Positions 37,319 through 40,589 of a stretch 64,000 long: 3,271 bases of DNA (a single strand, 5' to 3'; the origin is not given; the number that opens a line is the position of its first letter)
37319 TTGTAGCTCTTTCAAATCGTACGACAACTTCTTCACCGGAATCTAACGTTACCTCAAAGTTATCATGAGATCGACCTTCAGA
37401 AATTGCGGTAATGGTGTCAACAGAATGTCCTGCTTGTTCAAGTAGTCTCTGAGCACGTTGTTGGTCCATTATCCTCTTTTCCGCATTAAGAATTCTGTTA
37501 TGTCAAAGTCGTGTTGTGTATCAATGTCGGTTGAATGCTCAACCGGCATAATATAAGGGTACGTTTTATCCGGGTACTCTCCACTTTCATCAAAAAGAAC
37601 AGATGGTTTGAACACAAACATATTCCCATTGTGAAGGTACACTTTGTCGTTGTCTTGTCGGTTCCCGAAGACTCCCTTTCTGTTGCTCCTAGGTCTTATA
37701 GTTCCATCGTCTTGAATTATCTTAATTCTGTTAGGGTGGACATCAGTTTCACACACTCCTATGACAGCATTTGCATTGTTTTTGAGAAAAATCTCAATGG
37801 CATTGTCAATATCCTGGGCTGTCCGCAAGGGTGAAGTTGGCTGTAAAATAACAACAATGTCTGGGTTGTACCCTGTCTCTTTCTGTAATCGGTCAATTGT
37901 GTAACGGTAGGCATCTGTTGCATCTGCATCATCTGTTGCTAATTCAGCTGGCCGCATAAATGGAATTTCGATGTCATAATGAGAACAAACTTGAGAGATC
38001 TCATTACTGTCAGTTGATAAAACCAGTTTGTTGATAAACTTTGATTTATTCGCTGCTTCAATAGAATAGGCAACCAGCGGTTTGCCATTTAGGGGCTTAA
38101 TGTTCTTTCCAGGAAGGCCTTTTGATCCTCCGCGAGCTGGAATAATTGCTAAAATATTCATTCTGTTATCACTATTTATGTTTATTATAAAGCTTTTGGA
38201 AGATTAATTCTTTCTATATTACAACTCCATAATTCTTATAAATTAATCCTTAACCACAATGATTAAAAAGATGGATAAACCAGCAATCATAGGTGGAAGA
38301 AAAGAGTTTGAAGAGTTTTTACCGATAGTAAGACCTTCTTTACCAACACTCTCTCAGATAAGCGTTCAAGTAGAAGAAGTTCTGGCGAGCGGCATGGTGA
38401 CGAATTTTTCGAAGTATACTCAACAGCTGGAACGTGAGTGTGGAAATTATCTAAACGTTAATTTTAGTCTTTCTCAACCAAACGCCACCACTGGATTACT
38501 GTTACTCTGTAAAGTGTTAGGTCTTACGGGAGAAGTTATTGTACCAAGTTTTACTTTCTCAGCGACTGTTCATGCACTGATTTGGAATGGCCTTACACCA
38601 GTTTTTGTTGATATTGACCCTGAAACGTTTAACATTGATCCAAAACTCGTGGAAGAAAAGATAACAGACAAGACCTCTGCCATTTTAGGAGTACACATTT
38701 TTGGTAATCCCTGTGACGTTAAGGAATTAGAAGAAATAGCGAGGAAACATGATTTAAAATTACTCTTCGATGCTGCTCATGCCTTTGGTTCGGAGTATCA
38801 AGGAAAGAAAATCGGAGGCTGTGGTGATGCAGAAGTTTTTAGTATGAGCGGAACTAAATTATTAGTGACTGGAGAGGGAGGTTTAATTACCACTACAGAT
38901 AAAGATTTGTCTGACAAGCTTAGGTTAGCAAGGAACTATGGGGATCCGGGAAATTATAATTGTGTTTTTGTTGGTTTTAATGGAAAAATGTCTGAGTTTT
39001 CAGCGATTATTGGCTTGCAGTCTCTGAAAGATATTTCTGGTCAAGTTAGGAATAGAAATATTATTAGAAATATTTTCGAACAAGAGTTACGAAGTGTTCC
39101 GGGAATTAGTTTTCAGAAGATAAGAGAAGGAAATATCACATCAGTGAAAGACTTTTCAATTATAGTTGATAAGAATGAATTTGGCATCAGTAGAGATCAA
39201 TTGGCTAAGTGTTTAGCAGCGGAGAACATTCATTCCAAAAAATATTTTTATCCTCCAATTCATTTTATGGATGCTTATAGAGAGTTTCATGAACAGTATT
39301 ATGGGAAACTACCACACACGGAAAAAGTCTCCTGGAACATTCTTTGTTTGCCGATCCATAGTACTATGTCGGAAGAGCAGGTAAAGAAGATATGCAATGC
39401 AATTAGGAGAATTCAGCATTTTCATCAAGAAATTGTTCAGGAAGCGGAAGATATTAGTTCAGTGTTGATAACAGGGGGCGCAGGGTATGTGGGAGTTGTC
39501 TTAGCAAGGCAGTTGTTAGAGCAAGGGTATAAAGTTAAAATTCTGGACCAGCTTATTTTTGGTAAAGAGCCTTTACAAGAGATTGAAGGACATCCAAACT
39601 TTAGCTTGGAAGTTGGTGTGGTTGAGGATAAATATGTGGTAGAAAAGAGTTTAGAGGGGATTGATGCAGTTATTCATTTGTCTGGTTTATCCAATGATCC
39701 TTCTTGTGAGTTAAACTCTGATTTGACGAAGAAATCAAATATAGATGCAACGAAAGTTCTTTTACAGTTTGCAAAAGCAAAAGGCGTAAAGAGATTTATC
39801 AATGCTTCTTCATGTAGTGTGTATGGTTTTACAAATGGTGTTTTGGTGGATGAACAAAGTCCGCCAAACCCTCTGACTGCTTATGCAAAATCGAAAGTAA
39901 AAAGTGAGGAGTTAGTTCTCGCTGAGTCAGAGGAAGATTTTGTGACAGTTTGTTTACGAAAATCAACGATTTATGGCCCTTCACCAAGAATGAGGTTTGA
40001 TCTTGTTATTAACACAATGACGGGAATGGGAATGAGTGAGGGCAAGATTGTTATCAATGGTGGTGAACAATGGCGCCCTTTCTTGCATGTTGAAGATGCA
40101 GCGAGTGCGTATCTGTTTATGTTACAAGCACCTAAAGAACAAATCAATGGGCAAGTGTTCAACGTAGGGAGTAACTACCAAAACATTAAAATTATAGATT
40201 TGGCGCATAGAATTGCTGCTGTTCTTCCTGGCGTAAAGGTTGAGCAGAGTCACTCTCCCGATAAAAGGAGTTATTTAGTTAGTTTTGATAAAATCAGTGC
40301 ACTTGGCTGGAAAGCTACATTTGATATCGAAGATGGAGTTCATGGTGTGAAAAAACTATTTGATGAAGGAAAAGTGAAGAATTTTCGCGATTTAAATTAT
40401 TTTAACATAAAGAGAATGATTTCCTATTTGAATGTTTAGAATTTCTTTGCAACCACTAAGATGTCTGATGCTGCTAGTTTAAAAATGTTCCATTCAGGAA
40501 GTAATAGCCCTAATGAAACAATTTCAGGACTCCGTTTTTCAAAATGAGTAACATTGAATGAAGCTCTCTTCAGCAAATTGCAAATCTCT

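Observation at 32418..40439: Nonulosonic-acid module combining NeuB/NeuA with two APH-fold kinases and a HAD phosphatase, plus an aminotransferase-dehydratase fusion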

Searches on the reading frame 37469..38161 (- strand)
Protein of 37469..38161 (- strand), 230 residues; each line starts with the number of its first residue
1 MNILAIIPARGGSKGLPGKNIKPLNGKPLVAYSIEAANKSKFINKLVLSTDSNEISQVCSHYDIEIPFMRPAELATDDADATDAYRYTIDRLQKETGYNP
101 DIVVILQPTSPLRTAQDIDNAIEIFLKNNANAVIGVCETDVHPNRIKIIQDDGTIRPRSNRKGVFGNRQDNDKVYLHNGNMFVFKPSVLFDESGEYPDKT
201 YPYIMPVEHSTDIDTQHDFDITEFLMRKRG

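Call 3: search_protein_families(library=pfam, proteins=[window:37469-38161:-], max_evalue=0.01)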
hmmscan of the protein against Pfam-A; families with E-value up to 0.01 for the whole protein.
window:37469-38161:- (230 aa): 2 families
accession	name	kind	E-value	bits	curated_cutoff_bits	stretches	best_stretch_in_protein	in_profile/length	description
PF02348.25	CTP_transf_3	-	8.1e-27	94.9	22.6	1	5-151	2-146/217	Cytidylyltransferase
PF01128.25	IspD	-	0.0017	18.6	27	1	4-165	2-153/221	2-C-methyl-D-erythritol 4-phosphate cytidylyltransferase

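Call 4: search_protein_families(library=ncbifam, proteins=[window:37469-38161:-], max_evalue=0.01)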
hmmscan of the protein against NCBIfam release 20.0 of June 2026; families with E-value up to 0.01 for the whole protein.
window:37469-38161:- (230 aa): 7 families
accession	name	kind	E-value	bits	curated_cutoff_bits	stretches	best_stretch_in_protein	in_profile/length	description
TIGR03584.1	PseF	equivalog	3.4e-46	157.7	205.7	1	4-226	1-220/222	pseudaminic acid cytidylyltransferase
NF003952.0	PRK05450.1-5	subfamily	5.8e-17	61.7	193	1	1-135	1-126/250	3-deoxy-manno-octulosonate cytidylyltransferase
NF009905.0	PRK13368.1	subfamily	1.6e-15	57.1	255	1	1-147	1-142/243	3-deoxy-manno-octulosonate cytidylyltransferase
NF003950.0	PRK05450.1-3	subfamily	8.8e-15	54.7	234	1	1-165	1-148/248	3-deoxy-manno-octulosonate cytidylyltransferase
TIGR00466.1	kdsB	equivalog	2.1e-10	40.4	155.2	1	1-152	1-148/241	3-deoxy-manno-octulosonate cytidylyltransferase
NF003948.0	PRK05450.1-1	equivalog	2.4e-08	33.5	281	1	1-136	4-131/248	3-deoxy-manno-octulosonate cytidylyltransferase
NF001183.0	PRK00155.1-3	subfamily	0.00016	21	166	1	10-151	14-156/237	D-ribitol-5-phosphate cytidylyltransferase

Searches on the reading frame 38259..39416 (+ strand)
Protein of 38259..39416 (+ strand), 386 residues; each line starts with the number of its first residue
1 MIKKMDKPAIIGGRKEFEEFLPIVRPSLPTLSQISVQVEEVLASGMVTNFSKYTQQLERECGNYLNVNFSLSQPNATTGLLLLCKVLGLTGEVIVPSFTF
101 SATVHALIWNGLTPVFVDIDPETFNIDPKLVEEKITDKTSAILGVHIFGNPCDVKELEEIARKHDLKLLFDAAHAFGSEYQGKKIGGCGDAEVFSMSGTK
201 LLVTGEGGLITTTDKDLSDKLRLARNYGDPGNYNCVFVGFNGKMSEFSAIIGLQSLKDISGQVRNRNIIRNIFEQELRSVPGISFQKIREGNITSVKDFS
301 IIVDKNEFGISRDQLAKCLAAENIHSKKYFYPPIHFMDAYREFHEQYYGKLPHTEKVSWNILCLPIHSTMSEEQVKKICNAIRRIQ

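Call 83: search_solved_structures(query=window:38259-39416:+, max_evalue=1e-20)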
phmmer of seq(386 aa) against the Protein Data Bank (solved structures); distinct sequences matched with E-value up to 1e-20: 55.
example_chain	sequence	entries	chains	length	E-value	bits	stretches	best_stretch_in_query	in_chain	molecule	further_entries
2po3_A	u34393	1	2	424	1.7e-74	254.8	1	8-383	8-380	4-dehydrase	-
7b0d_A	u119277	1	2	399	3.4e-58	201.1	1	24-382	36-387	Glutamine--scyllo-inositol transaminase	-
3bn1_A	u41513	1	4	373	3.5e-55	191.2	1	38-383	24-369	Perosamine synthetase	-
3dr7_A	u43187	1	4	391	3.9e-55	191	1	38-383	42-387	Putative perosamine synthetase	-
3frk_A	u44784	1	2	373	5.5e-55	190.5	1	55-382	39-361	QdtB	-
3dr4_A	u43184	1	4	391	2.7e-54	188.3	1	38-383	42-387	Putative perosamine synthetase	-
7b0m_AAA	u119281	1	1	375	9.1e-50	173.4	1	38-366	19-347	Sugar aminotransferase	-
7n63_A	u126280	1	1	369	5.9e-48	167.4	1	29-379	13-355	Putative aminotransferase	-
5u21_A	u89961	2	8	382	4.3e-45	158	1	36-383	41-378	Putative aminotransferase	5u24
5u1z_A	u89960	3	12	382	4.9e-45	157.8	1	36-383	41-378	Putative aminotransferase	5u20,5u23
8vr3_A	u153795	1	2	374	2.9e-40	142.1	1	24-382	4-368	DegT/DnrJ/EryC1/StrS aminotransferase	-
8vr5_A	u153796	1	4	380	3.7e-40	141.7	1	24-382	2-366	DegT/DnrJ/EryC1/StrS aminotransferase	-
3nyu_A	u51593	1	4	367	3.8e-39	138.4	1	31-385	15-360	Aminotransferase WbpE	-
8sng_A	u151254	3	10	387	5.1e-39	138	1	17-385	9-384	UDP-4-amino-4-deoxy-L-arabinose--oxoglutarate aminotransferase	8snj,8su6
2oga_A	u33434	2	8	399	6.1e-39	137.7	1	54-384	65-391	Transaminase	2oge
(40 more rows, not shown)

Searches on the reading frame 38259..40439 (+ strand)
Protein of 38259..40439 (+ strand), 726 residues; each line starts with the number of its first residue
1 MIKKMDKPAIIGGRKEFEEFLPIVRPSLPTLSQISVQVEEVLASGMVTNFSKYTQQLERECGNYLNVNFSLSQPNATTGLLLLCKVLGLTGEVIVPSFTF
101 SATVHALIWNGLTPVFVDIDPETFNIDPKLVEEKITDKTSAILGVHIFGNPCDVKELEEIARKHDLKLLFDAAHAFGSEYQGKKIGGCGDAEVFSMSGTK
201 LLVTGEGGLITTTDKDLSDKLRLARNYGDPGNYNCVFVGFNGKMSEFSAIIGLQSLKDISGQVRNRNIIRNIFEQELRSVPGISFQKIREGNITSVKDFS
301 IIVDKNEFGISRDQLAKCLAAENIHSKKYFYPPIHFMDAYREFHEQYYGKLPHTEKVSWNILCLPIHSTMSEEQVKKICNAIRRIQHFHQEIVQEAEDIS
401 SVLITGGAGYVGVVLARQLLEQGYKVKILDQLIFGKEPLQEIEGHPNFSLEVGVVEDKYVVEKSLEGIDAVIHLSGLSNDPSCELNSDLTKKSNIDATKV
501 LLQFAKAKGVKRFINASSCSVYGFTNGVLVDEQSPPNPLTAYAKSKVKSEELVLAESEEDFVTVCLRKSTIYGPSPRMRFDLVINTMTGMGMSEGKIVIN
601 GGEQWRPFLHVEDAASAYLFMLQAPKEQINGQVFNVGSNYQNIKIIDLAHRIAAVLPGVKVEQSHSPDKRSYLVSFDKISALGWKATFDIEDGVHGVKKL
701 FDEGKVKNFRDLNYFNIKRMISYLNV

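Call 3: search_protein_families(library=pfam, proteins=[window:38259-40439:+], max_evalue=0.01)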
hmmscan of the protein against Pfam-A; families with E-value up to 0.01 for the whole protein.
window:38259-40439:+ (726 aa): 12 families
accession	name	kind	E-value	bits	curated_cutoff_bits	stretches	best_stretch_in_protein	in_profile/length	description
PF01041.23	DegT_DnrJ_EryC1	-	1.5e-101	340.7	19.8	1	36-383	9-360/360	DegT/DnrJ/EryC1/StrS aminotransferase family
PF01370.27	Epimerase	-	7e-44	150.5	20.9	1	402-637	1-240/240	NAD dependent epimerase/dehydratase family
PF16363.11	GDP_Man_Dehyd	-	4.5e-29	102.4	27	1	403-695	1-330/332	GDP-mannose 4,6 dehydratase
PF01073.25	3Beta_HSD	-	1.8e-23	83.4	22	1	403-636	1-248/280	3-beta hydroxysteroid dehydrogenase/isomerase family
PF04321.23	RmlD_sub_bind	-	1.8e-13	50.6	27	1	402-652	3-227/287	RmlD substrate binding domain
PF13460.12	NAD_binding_10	-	2.8e-11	44.1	27.2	1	406-565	1-142/184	NAD(P)H-binding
PF02719.21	Polysacc_synt_2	-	5.9e-11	42.5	20.2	1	402-654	1-245/293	Polysaccharide biosynthesis protein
PF07993.18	NAD_binding_4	-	2.9e-07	30.4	20.1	1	465-577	86-213/258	Male sterility protein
PF05368.20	NmrA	-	3e-06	27.5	27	1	400-519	3-108/298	NmrA-like family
PF00155.27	Aminotran_1_2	-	2.4e-05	24.1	19.7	1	92-176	93-190/361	Aminotransferase class I and II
PF01212.27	Beta_elim_lyase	-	0.0077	16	27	0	154-229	151-228/288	Beta-eliminating lyase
PF05889.19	SepSecS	-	0.008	15.4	21.1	0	91-215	102-238/389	O-phosphoseryl-tRNA(Sec) selenium transferase, SepSecS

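Call 4: search_protein_families(library=ncbifam, proteins=[window:38259-40439:+], max_evalue=0.01)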
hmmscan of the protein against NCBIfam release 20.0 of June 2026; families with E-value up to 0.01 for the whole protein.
window:38259-40439:+ (726 aa): 46 families (the best 25 are shown)
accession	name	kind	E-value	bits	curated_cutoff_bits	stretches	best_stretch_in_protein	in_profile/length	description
TIGR04427.1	PLP_DesI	equivalog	3.1e-101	339.3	650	1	1-385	1-382/390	dTDP-4-dehydro-6-deoxyglucose aminotransferase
TIGR03588.1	PseC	equivalog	1e-61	208.9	423.5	1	38-385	17-379/380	UDP-4-amino-4,6-dideoxy-N-acetyl-beta-L-altrosamine transaminase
NF008658.2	PRK11658.1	equivalog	8.4e-57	192.5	631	1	18-385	2-376/379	UDP-4-amino-4-deoxy-L-arabinose aminotransferase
TIGR04181.1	NHT_00031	hypoth_equivalog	5.4e-52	176.8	420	1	35-365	13-357/359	LegC family aminotransferase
NF008687.0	PRK11706.1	equivalog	7.2e-51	173.1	375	1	37-385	16-373/375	dTDP-4-amino-4,6-dideoxygalactose transaminase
NF011936.0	PRK15407.1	equivalog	5.8e-42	143.9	423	2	78-228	101-251/440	lipopolysaccharide biosynthesis protein RfbH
TIGR02379.1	ECA_wecE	subfamily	1.1e-38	133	434.85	1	52-383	31-372/376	dTDP-4-amino-4,6-dideoxy-D-glucose transaminase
TIGR01179.1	galE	equivalog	4.7e-32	111.1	262.3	2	402-575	2-180/332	UDP-glucose 4-epimerase GalE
TIGR04180.1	EDH_00030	hypoth_equivalog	1.8e-26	92.9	475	1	402-661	1-260/297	NAD-dependent 4,6-dehydratase LegB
TIGR01181.1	dTDP_gluc_dehyt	equivalog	9.4e-25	87.4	365.1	1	402-696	2-306/321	dTDP-glucose 4,6-dehydratase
TIGR02197.1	heptose_epim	equivalog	1.8e-22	80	274.6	1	402-651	1-255/316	ADP-glyceromanno-heptose 6-epimerase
TIGR03466.1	HpnA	hypoth_equivalog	2.7e-19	69.2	367.65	1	401-575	2-174/327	hopanoid-associated sugar epimerase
TIGR01777.1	yfcH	hypoth_equivalog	2.2e-18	66.9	207.35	1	402-637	1-223/292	TIGR01777 family oxidoreductase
NF043036.1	ErythonDh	equivalog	1.8e-17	63.5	325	1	402-563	3-170/321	D-erythronate dehydrogenase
NF007956.0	PRK10675.1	subfamily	9.1e-16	57.9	394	1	401-553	2-160/338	UDP-glucose 4-epimerase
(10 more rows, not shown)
